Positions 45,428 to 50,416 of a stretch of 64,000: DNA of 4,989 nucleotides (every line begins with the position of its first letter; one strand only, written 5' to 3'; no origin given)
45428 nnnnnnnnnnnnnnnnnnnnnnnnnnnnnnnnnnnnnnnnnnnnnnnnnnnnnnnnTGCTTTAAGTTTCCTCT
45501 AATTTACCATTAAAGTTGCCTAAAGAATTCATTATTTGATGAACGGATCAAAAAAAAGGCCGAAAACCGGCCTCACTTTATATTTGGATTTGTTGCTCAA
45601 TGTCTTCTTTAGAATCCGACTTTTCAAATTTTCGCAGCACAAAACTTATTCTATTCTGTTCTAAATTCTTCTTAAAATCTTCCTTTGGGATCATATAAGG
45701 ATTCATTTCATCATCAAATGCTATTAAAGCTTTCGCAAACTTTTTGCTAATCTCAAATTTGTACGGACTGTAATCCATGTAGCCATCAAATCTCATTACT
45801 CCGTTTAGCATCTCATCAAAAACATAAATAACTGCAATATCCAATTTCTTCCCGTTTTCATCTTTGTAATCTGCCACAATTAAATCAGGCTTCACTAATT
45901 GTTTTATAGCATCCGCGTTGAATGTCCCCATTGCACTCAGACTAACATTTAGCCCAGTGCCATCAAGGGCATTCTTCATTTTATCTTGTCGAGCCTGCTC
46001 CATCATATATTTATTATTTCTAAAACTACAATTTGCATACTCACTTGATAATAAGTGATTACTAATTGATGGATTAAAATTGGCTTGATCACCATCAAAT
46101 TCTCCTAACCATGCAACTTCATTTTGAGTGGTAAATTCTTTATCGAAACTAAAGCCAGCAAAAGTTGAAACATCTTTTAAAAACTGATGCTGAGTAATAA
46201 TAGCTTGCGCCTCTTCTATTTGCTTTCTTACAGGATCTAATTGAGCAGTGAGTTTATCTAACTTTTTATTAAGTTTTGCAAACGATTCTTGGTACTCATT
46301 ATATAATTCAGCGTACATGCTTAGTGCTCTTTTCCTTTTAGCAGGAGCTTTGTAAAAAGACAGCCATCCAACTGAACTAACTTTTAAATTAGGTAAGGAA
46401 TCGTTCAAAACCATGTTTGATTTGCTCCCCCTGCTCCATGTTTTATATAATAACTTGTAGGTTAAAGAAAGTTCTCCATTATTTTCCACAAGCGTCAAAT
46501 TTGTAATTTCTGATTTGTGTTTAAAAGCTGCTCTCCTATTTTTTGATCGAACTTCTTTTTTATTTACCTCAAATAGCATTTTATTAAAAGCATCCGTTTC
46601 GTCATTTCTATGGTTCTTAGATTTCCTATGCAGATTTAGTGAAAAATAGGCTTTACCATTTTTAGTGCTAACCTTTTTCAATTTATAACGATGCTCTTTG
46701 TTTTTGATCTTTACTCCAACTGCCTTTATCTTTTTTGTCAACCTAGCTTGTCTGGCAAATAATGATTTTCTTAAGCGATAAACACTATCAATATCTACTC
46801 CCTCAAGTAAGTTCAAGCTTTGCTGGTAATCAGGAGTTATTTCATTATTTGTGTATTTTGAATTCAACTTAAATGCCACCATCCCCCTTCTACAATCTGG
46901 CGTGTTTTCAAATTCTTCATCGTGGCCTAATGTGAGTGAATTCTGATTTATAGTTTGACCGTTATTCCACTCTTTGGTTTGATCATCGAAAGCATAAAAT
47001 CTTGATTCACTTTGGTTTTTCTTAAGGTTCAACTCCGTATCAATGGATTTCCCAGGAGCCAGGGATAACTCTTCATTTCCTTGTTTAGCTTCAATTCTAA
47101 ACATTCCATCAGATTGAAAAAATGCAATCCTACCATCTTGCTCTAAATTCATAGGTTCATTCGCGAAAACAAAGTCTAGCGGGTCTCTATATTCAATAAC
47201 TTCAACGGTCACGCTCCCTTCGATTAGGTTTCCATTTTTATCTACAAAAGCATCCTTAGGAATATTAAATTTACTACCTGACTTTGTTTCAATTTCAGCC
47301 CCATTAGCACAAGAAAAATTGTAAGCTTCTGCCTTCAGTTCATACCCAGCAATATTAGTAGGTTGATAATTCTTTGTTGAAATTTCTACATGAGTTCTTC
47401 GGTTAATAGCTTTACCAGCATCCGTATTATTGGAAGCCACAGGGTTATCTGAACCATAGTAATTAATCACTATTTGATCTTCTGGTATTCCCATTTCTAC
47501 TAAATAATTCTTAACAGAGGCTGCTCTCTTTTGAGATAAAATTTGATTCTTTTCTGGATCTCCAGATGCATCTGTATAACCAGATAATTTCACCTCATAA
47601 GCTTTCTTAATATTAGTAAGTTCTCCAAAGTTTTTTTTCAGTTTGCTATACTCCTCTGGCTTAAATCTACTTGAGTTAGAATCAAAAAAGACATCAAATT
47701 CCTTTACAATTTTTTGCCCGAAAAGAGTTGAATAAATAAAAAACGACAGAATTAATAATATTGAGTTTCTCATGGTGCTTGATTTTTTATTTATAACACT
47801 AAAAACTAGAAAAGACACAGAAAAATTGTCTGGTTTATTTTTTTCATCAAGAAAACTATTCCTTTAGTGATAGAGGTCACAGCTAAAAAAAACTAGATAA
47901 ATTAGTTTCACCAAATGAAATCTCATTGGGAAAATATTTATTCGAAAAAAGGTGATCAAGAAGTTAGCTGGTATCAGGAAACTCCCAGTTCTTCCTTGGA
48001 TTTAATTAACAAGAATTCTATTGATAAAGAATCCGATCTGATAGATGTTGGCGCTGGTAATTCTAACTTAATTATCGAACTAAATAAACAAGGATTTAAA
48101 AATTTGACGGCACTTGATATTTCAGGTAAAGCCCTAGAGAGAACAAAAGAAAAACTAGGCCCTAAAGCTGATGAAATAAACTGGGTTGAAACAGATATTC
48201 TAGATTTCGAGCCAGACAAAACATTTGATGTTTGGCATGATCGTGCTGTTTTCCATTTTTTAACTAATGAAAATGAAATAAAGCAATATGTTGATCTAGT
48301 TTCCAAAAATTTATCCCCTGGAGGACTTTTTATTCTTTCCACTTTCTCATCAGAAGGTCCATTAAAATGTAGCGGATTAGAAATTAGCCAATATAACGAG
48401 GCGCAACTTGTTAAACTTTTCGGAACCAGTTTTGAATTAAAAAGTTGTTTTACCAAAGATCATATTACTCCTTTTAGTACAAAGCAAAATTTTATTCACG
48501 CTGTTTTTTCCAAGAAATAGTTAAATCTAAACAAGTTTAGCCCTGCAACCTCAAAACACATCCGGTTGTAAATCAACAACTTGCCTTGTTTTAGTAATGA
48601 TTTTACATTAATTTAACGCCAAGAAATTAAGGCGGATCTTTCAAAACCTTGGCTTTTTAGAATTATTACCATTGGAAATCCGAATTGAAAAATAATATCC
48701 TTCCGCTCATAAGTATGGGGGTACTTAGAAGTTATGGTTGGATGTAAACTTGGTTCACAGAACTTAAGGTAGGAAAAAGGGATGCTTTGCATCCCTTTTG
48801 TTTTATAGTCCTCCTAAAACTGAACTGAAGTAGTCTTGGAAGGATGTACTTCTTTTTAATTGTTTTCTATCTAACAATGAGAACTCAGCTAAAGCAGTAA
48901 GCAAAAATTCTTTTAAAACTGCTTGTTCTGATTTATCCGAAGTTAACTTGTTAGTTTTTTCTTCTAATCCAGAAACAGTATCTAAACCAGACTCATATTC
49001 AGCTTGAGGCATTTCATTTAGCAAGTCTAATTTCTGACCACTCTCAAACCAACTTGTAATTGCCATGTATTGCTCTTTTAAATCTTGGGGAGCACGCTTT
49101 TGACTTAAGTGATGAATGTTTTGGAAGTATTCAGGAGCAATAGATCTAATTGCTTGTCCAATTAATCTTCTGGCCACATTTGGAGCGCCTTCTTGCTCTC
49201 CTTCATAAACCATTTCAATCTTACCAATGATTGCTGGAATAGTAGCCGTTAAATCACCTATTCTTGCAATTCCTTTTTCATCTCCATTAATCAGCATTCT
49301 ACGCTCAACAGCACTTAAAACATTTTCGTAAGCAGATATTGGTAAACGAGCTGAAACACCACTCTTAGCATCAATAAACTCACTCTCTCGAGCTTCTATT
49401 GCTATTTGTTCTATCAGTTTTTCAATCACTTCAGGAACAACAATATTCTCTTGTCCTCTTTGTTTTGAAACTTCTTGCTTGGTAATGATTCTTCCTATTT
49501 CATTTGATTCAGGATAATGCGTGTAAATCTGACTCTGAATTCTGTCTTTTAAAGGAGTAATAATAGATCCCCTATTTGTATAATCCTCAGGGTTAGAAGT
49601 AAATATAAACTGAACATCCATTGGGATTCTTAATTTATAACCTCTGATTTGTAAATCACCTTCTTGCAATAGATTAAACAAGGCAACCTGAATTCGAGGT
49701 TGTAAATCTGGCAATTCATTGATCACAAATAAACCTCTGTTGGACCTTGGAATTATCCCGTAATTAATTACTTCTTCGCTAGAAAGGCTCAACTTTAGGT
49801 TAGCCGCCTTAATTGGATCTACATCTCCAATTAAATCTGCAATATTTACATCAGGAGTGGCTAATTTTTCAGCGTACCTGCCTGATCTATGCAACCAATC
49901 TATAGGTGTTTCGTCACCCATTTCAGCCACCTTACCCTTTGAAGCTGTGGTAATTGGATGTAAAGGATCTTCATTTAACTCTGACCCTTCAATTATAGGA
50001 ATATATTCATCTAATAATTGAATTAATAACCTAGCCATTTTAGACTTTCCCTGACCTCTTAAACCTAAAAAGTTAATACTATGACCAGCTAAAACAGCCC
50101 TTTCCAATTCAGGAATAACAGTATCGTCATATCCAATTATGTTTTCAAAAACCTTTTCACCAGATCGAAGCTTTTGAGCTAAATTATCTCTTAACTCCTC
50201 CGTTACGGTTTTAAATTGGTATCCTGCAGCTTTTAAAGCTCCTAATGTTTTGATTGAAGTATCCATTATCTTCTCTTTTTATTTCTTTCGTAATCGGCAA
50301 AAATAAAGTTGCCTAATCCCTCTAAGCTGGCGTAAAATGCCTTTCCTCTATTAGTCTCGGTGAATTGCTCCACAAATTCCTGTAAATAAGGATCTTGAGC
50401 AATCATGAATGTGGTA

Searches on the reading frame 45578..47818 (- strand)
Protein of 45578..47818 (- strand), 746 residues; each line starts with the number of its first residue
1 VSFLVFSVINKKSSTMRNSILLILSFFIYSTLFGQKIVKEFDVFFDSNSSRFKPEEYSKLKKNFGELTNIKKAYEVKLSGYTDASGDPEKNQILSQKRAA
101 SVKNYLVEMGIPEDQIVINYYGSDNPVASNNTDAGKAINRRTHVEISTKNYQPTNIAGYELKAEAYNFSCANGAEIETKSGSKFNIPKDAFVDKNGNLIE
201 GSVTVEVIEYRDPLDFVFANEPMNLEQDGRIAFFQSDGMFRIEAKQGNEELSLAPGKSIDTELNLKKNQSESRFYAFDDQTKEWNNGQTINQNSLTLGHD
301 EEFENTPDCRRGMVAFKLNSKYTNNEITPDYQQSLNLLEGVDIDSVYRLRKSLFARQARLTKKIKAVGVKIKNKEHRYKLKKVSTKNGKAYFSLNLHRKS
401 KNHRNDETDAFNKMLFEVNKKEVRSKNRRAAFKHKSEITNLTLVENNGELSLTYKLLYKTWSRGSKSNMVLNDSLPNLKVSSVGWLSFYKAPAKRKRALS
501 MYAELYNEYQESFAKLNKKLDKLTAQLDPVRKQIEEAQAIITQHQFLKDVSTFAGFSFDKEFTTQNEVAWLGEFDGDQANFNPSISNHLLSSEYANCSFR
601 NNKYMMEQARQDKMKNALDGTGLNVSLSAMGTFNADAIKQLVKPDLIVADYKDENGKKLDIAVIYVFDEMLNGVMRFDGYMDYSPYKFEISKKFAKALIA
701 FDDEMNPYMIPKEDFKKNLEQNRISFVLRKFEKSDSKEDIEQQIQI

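Call 3: search_protein_families(library=pfam, proteins=[window:45578-47818:-], max_evalue=0.01)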
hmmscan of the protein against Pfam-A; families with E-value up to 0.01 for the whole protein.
window:45578-47818:- (746 aa): 1 family
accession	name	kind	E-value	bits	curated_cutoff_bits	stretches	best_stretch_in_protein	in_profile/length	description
PF00691.25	OmpA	-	1.8e-22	80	27.2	1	44-140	1-98/98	OmpA family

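Call 4: search_protein_families(library=ncbifam, proteins=[window:45578-47818:-], max_evalue=0.01)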
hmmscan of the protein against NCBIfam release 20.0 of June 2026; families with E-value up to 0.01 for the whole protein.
window:45578-47818:- (746 aa): 35 families (the best 25 are shown)
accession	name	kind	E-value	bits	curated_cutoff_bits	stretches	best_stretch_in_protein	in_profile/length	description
NF053611.1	YiaD_Gzip_OmpA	equivalog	4.7e-27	95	175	1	42-146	103-206/206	YiaD family glycine zipper/OmpA-like lipoprotein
NF045787.1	OmpABordt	equivalog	1.2e-24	87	200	1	35-146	79-189/194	outer membrane protein OmpA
NF053612.1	anchor_PA1041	equivalog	1.9e-23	83.6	250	1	41-146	131-235/236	PA1041 family peptidoglycan-binding anchor lipoprotein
NF053585.1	OMP_LP_YfiB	equivalog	2.2e-21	76.4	128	1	43-147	58-161/163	outer membrane lipoprotein YfiB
NF053613.1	OMP_toxin_LptF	equivalog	3.2e-21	76.1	400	1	40-150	140-249/256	lipotoxin F family OmpA-related lipoprotein LptF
TIGR02802.1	Pal_lipo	equivalog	7.4e-18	64.6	125.35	1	43-144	2-102/104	peptidoglycan-associated lipoprotein Pal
NF007804.1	PRK10510.1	equivalog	2.1e-17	63.2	307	1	42-147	113-217/219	OmpA family lipoprotein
NF008071.1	PRK10808.1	equivalog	8.2e-17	61.6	277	1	40-137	230-328/358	porin OmpA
TIGR03789.1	pdsO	hypoth_equivalog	7.9e-16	58.4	152.2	1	41-142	139-239/243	sortase-associated OmpA-like protein PdsO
TIGR03350.1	type_VI_ompA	equivalog_domain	4e-14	52.7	139.8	1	44-146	33-137/137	type VI secretion system protein TssL, long form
NF047620.1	FlgprotMotYVib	equivalog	4.7e-14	52.7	400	1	48-146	168-266/271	flagellar protein MotY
NF045788.1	Omp38Acinit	equivalog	5.6e-14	52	500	1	39-147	239-347/354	outer membrane protein Omp38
NF033763.1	exchanger_TraB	exception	1.9e-13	49.2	700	1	35-147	386-498/522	outer membrane exchange protein TraB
NF007424.1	PRK09967.1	equivalog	6.4e-12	45.8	155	1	43-148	54-159/160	OmpA family protein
NF005999.0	PRK08126.1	subfamily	1.9e-11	43.5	571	1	42-146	324-430/432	hypothetical protein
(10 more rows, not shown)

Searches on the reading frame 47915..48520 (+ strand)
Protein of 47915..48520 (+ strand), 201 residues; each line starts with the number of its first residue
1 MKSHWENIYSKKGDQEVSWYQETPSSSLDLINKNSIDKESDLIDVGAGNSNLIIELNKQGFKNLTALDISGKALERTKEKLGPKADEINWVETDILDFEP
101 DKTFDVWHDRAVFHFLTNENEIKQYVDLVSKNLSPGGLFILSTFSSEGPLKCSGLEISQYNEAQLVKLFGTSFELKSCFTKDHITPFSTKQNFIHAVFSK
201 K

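Call 3: search_protein_families(library=pfam, proteins=[window:47915-48520:+], max_evalue=0.01)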
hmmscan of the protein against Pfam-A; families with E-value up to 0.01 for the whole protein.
window:47915-48520:+ (201 aa): 10 families
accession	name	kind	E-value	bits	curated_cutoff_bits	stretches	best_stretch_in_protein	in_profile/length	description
PF13847.12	Methyltransf_31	-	2.3e-13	50.5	27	1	37-186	2-139/145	Methyltransferase domain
PF13649.12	Methyltransf_25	-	2.7e-12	47.6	27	1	43-137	2-97/97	Methyltransferase domain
PF08242.18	Methyltransf_12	-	4.9e-12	46.9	30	1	43-139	1-98/98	Methyltransferase domain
PF08241.18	Methyltransf_11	-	1.2e-11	45.5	21.2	1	43-141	1-95/95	Methyltransferase domain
PF13489.12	Methyltransf_23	-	2e-09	37.8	27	1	29-180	11-155/164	Methyltransferase domain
PF00398.26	RrnaAD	-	2e-07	30.8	24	1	30-108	22-96/263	Ribosomal RNA adenine dimethylase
PF05401.17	NodS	-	1.1e-06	29.1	24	1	40-142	45-145/201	Nodulation protein S (NodS)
PF05175.20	MTS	-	0.00097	19.3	23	1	38-106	31-101/170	Methyltransferase small domain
PF06325.19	PrmA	-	0.0018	18.2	22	1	23-142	147-259/296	Ribosomal protein L11 methyltransferase (PrmA)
PF10017.15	Methyltransf_33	-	0.0093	15.5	23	0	36-99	60-125/304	Histidine-specific methyltransferase, SAM-dependent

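Call 4: search_protein_families(library=ncbifam, proteins=[window:47915-48520:+], max_evalue=0.01)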
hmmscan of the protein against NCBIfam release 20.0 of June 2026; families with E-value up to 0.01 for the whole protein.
window:47915-48520:+ (201 aa): 26 families (the best 25 are shown)
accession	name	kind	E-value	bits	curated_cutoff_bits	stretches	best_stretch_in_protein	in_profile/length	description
NF041650.1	nod_mtase_NodS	equivalog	8.9e-10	38.6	300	1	45-142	45-140/190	nodulation methyltransferase NodS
TIGR02072.1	BioC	equivalog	3.1e-08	33.7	184.95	1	30-147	26-138/244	malonyl-ACP O-methyltransferase BioC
TIGR01934.1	MenG_MenH_UbiE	subfamily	4.5e-07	29.4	158.35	1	32-145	33-145/223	ubiquinone/menaquinone biosynthesis methyltransferase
NF045649.1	2X_seleno_MduS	exception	6.7e-07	28.6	380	1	2-146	8-152/338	methyltransferase domain-containing selenoprotein MduS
NF002463.0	PRK01683.1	equivalog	7.1e-07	29.1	297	1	19-137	12-124/258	trans-aconitate 2-methyltransferase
NF041820.1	daptide_MTase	equivalog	7.6e-07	28.8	175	1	37-148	35-149/243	daptide-type RiPP biosynthesis methyltransferase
TIGR01983.1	UbiG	equivalog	1.2e-06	28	102.95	1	33-145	45-155/228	bifunctional 2-polyprenyl-6-hydroxyphenol methylase/3-demethylubiquinol 3-O-methyltransferase UbiG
NF043040.1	corrin_prot_MT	hypoth_equivalog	2.6e-06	27.1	180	1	33-141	36-147/216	corrinoid protein-associated methyltransferase CpaM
TIGR00537.1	hemK_rel_arch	hypoth_equivalog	8.9e-06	25.5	87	1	30-144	11-122/179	HemK2/MTQ2 family protein methyltransferase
NF001244.0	PRK00216.1-5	equivalog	8.9e-06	25.2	216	1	32-106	42-121/236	bifunctional demethylmenaquinone methyltransferase/2-methoxy-6-polyprenyl-1,4-benzoquinol methylase UbiE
NF008992.0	PRK12335.1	equivalog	1.3e-05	24.5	303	1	20-144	105-227/289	SAM-dependent methyltransferase TehB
TIGR00406.1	prmA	equivalog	1.4e-05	24.7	183.15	1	33-142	153-258/288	50S ribosomal protein L11 methyltransferase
NF000499.2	Erm23S_rRNA_broad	equivalog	1.7e-05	24.4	212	1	29-103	14-87/244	23S ribosomal RNA methyltransferase Erm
NF045882.1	PLipidMtase_Leg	equivalog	8.2e-05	22.5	390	1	20-181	25-182/207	phospholipid N-methyltransferase PmtA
TIGR02021.1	BchM-ChlM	equivalog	8.6e-05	22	158.9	1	23-106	40-121/218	magnesium protoporphyrin IX methyltransferase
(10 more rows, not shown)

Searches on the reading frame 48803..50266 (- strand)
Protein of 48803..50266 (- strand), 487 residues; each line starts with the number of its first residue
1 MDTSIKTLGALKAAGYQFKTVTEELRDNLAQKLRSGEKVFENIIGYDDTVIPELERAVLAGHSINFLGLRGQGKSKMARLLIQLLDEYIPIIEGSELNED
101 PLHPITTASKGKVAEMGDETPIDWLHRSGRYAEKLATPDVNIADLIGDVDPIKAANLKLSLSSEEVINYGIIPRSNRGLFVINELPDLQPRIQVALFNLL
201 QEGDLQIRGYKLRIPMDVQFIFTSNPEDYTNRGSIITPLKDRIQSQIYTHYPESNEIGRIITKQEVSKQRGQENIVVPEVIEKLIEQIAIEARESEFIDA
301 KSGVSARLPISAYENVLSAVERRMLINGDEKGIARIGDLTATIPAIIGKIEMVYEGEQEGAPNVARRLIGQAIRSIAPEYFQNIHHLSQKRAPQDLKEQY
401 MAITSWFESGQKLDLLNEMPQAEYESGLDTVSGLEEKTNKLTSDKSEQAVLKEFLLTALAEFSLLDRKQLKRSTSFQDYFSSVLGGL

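Call 58: search_protein_families(library=pfam, proteins=[window:48803-50266:-], max_evalue=0.001)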
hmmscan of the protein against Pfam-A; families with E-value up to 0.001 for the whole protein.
window:48803-50266:- (487 aa): 3 families
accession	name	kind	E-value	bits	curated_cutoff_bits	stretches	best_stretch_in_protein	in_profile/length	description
PF01078.27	Mg_chelatase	-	1.6e-05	24.8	20.3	0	166-227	96-159/207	Magnesium chelatase, subunit ChlI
PF00158.32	Sigma54_activat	-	1.9e-05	24.9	20.2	1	169-226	86-143/168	Sigma-54 interaction domain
PF07728.20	AAA_5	-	4.3e-05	24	22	0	130-242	27-138/139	AAA domain (dynein-related subfamily)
